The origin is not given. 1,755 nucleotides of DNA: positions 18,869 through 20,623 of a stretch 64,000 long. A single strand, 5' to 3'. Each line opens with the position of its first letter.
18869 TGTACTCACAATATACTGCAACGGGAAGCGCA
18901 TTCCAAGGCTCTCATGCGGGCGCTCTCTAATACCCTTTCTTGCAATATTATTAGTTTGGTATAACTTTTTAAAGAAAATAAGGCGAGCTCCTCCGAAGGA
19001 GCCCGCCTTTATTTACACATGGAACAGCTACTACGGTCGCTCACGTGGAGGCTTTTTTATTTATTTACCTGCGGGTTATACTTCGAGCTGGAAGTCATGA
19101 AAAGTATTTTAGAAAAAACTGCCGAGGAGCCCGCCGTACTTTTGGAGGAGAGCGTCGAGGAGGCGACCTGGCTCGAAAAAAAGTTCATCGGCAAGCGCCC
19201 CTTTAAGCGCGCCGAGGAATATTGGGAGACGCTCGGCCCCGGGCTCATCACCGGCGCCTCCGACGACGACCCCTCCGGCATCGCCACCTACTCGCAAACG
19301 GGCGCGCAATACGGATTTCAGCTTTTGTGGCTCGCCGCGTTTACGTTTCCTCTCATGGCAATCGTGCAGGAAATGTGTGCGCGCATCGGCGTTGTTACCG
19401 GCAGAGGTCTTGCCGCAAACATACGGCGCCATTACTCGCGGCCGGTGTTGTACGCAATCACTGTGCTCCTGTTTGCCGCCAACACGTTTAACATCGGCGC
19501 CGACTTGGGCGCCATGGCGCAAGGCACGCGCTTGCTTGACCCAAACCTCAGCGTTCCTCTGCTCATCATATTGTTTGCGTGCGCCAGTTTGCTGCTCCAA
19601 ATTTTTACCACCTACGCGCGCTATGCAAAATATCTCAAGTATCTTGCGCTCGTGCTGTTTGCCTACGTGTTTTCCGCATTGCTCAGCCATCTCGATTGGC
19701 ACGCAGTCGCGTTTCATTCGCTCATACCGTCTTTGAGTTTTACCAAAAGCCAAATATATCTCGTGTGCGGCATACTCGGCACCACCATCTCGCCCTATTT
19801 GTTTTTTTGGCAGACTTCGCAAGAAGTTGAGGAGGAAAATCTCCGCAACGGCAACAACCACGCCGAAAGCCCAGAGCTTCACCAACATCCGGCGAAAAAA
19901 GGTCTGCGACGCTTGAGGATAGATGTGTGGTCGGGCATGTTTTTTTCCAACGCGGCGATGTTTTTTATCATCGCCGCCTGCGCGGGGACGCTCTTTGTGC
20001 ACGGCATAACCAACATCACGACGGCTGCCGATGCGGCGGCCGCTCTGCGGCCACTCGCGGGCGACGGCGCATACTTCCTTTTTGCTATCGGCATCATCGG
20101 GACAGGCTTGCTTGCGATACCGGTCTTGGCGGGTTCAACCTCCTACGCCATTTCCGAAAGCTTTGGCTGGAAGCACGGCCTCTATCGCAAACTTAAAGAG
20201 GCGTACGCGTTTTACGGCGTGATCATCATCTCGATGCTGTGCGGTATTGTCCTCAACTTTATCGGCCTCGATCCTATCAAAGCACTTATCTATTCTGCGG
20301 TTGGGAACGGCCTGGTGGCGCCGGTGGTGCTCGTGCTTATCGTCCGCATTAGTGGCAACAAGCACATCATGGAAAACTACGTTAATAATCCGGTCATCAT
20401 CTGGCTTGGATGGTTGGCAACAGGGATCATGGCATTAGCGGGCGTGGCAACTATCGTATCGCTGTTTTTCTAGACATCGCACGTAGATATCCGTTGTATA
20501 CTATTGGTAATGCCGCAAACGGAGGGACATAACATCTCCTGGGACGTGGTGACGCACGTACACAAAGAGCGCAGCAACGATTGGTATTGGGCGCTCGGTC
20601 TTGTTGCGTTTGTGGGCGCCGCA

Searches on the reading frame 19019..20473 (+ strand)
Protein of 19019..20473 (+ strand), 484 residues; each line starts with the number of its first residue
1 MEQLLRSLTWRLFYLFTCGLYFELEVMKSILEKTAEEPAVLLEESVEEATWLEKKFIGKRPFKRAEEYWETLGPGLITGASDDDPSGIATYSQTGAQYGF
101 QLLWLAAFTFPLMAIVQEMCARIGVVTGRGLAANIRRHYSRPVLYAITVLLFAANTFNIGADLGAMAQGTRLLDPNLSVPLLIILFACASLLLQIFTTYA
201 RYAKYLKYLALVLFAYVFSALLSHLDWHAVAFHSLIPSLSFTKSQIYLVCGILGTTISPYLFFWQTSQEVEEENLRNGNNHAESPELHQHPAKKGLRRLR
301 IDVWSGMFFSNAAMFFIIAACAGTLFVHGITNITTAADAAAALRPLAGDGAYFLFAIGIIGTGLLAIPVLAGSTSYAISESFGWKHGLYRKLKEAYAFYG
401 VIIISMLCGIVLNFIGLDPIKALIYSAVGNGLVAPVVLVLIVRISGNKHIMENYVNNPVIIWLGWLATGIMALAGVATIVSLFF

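Call 61: search_protein_families(library=pfam, proteins=[window:19019-20473:+], max_evalue=0.00001)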
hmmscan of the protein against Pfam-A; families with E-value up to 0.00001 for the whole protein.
window:19019-20473:+ (484 aa): 1 family
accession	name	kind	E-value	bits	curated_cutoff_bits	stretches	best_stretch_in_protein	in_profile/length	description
PF01566.24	Nramp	-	9.9e-85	285.1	29.8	1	88-457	1-356/357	Natural resistance-associated macrophage protein-like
